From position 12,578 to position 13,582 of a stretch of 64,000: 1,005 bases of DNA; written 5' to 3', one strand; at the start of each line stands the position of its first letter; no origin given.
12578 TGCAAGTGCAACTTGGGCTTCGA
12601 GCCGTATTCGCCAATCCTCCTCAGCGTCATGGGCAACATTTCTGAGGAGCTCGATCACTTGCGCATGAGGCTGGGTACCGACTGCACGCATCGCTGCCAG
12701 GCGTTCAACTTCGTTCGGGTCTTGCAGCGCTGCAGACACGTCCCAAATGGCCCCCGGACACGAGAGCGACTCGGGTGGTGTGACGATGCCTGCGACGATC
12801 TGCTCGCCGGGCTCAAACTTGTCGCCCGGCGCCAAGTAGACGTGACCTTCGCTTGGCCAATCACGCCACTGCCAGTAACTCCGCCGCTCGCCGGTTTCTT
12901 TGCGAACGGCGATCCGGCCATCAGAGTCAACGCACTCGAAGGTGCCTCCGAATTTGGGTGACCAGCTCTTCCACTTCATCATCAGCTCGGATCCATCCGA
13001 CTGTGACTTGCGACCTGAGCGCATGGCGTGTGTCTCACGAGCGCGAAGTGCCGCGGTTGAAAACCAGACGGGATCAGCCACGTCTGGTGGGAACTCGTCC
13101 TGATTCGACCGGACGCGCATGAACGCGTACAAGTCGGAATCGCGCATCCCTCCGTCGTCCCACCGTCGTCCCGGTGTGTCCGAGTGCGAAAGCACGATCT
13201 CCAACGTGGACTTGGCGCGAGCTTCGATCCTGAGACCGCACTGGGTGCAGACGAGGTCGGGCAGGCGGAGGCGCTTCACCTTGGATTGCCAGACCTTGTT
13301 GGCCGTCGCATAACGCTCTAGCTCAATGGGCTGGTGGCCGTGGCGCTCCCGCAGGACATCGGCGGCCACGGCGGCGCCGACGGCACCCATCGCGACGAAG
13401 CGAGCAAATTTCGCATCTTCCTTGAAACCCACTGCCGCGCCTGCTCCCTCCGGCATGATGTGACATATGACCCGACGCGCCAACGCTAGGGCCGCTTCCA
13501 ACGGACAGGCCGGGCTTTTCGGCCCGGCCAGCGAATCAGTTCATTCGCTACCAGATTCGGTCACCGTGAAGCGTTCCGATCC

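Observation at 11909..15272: Divergent pair: permuted DNA methyltransferase with a Zn-ribbon TRD, and a 530-aa protein combining a nuclease-like N-terminus with HEAT-like repeats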

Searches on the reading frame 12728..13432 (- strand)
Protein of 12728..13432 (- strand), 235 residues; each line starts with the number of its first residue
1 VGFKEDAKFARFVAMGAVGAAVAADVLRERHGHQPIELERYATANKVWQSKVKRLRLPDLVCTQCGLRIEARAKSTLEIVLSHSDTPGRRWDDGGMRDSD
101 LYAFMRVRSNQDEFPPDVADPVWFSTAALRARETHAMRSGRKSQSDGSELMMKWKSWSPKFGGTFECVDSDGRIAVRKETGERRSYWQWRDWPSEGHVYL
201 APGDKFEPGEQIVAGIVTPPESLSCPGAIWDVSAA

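Call 38: predict_structure(alignment_id=A2)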
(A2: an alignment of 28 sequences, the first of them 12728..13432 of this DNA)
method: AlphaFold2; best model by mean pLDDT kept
length: 235 residues; sequences in the alignment: 28
mean_pLDDT: 84.5   pTM: 0.84
mean pLDDT of the five models: 84.5, 84.1, 83.1, 82.5, 81.7
residues with pLDDT >= 90: 133; 70-90: 64; 50-70: 22; < 50: 16
segments of 3 or more residues with pLDDT < 50: 1-4, 44-54
pLDDT, mean of each block of 10 residues (from residue 1): 56 81 96 86 48 64 94 93 83 87 92 83 97 90 61 93 94 92 89 86 93 95 93 81
secondary structure, 60 per line:
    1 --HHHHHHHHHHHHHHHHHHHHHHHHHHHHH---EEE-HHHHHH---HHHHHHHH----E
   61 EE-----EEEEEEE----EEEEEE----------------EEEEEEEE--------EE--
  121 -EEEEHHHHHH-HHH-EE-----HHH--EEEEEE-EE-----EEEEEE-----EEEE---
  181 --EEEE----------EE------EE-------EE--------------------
elements in order: H3-31 E35-37 H39-44 H48-55 E60-62 E68-74 E79-84 E101-108 E122-125 H126-131 E149-154 E163-168 E174-177 E183-186

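Call 42: fold_search(model_id=the predicted structure, library=pdb)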
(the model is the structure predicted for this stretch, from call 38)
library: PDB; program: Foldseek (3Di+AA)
matches with E <= 10: 899; with E <= 0.001: 0
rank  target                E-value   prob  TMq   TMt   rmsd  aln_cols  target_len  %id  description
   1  6wvk_D                2.2e-02  0.99  0.21  0.05   5.8        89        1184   21  Cryo-EM structure of Bacillus subtilis RNA Polymerase in complex with HelD (released 2020-11-18)
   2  7vpd_C                2.2e-02  0.82  0.23  0.06  17.9       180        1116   14  Cryo-EM structure of Streptomyces coelicolor RNAP-promoter open complex with one Zur dimers (released 2022-08-03)
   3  8qn8_C                2.3e-02  0.77  0.22  0.06  18.1       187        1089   14  Mycobacterium smegmatis RNA polymerase in complex with HelD, SigA and RbpA in State II (released 2024-10-02)
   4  5kzf_H                2.9e-02  0.35  0.15  0.08  14.6       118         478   16  Crystal structure of near full-length hexameric Mycobacterium tuberculosis proteasomal ATPase Mpa in apo form (released 2017-05-17)
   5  5xj0_C                3.1e-02  1.00  0.21  0.05   3.6        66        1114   23  T. thermophilus RNA polymerase holoenzyme bound with gp39 and gp76 (released 2017-12-20)
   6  4mq9_C                3.1e-02  0.75  0.22  0.05  17.0       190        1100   15  Crystal structure of Thermus thermophilus RNA polymerase holoenzyme in complex with GE23077 (released 2014-05-07)
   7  9a4w_B                3.4e-02  1.00  0.21  0.04   3.1        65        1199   23  Integrative model of RPOA-RPOC by crosslinking MS and deep learning (released 2024-09-18)
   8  6koo_C                3.6e-02  0.72  0.23  0.05  17.2       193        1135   15  Mycobacterium tuberculosis initial transcription complex comprising sigma H and 5'-OH RNA of 7 nt (released 2020-03-11)
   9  8i23_C                3.9e-02  1.00  0.21  0.05   3.6        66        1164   20  Clostridium thermocellum RNA polymerase transcription open complex with SigI1 and its promoter (released 2023-10-11)
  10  9frj_C                4.1e-02  0.72  0.22  0.05  17.2       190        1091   15  Ap4A bound in de novo transcription initiation T. thermophilus RNA polymerase complex with aTT DNA template (released 2025-12-17)
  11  3fp9_L                4.1e-02  0.54  0.16  0.25  13.9       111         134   17  Crystal structure of Intern Domain of proteasome-associated ATPase, Mycobacterium tuberculosis (released 2009-10-27)
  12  8x6f_D                4.9e-02  0.99  0.20  0.04   3.3        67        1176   21  Cryo-EM structure of Staphylococcus aureus sigA-dependent RNAP-promoter open complex (released 2024-06-05)
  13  1q90_A                4.9e-02  0.63  0.20  0.16  17.6       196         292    8  Structure of the cytochrome b6f (plastohydroquinone : plastocyanin oxidoreductase) from Chlamydomonas reinhardtii (released 2003-12-09)
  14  8qlu                  4.9e-02  0.21  0.14  0.20  14.9       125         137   13  Aspergillus fumigatus Woronin Body Major protein crystallized in cellulo (released 2024-10-02)
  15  5tw1_D                5.2e-02  0.99  0.20  0.04   3.8        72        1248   22  Crystal structure of a Mycobacterium smegmatis transcription initiation complex with RbpA (released 2017-01-18)
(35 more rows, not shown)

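Call 43: search_protein_families(library=pfam, alignment_id=A2, max_evalue=10)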
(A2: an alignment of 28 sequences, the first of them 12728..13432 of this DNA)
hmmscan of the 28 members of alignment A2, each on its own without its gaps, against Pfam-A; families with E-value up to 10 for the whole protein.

A. member 1, window:12728-13432:- (235 aa): 0 families

B. families by the number of members that match (of 28 scanned): 11 families
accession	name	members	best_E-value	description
PF23783.1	Zn_ribbon_TiaS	5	0.019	TiaS C-terminal zinc ribbon domain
PF14192.12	DUF4314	4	0.00011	Domain of unknown function (DUF4314)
PF07889.17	DUF1664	2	0.015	Protein of unknown function (DUF1664)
PF02237.23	BPL_C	2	0.017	Biotin protein ligase C terminal domain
PF04717.18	Phage_base_V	1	0.037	Type VI secretion system/phage-baseplate injector OB domain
PF16657.11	Malt_amylase_C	1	0.084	Maltogenic Amylase, C-terminal domain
PF23044.1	SH3-C_UBE2O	1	0.11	UBE2O, ubiquitin binding SH3-C domain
PF08271.17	Zn_Ribbon_TF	1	0.15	TFIIB zinc-binding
PF14046.11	NR_Repeat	1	0.16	Nuclear receptor repeat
PF00718.27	Polyoma_coat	1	0.25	Polyomavirus coat protein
PF20067.5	SSL_N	1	0.3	Strictosidine synthase-like, N-terminal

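Call 57: fold_search(model_id=the predicted structure, library=viral)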
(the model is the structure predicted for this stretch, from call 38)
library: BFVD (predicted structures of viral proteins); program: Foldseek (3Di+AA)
matches with E <= 10: 829; with E <= 0.001: 0
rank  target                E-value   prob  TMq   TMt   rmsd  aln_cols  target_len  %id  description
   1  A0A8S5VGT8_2          4.3e-02  0.85  0.20  0.07  10.8       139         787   19  DNA-directed RNA polymerase subunit alpha [Myoviridae sp. ctkfK18]
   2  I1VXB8                8.2e-02  0.99  0.20  0.04   4.9        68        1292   20  (no name in the UniProt tables at hand)
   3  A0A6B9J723            8.6e-02  0.99  0.19  0.03   3.3        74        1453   19  RNA polymerase beta subunit [Photobacterium phage PDCC-1]
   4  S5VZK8                9.7e-02  0.20  0.18  0.21  17.1       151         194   13  Uncharacterized protein [Pseudomonas phage PaBG]
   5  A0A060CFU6            1.2e-01  0.96  0.20  0.50   3.7        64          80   14  (no name in the UniProt tables at hand)
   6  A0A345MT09            1.2e-01  0.04  0.12  0.12  14.2       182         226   13  Uncharacterized protein [crAssphage sp. isolate ctbg_1]
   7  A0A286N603            1.6e-01  0.07  0.11  0.03  17.5       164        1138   15  RNA-dependent RNA-polymerase (Fragment) [Norway luteo-like virus 4]
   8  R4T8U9                1.7e-01  0.54  0.31  0.28   6.9       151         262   11  Uncharacterized protein [Haloarcula hispanica tailed virus 1]
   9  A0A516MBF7            2.0e-01  0.41  0.28  0.28   6.2       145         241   15  (no name in the UniProt tables at hand)
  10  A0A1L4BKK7            2.0e-01  0.05  0.11  0.11  19.6       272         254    9  (no name in the UniProt tables at hand)
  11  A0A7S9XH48            2.1e-01  0.07  0.17  0.12  19.9       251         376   12  Uncharacterized protein [Virus NIOZ-UU157]
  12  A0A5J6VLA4            2.2e-01  0.18  0.19  0.18   7.3       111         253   14  Uncharacterized protein [Megaviridae environmental sample]
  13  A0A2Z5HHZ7            3.0e-01  0.66  0.18  0.43   9.8        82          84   18  (no name in the UniProt tables at hand)
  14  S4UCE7                3.1e-01  0.08  0.15  0.13  17.9       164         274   10  LPXTG cell wall anchor domain containing protein [Listeria phage LP-110]
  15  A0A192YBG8            3.1e-01  0.06  0.11  0.11  14.1       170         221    9  Uncharacterized protein [Morganella phage vB_MmoM_MP1]
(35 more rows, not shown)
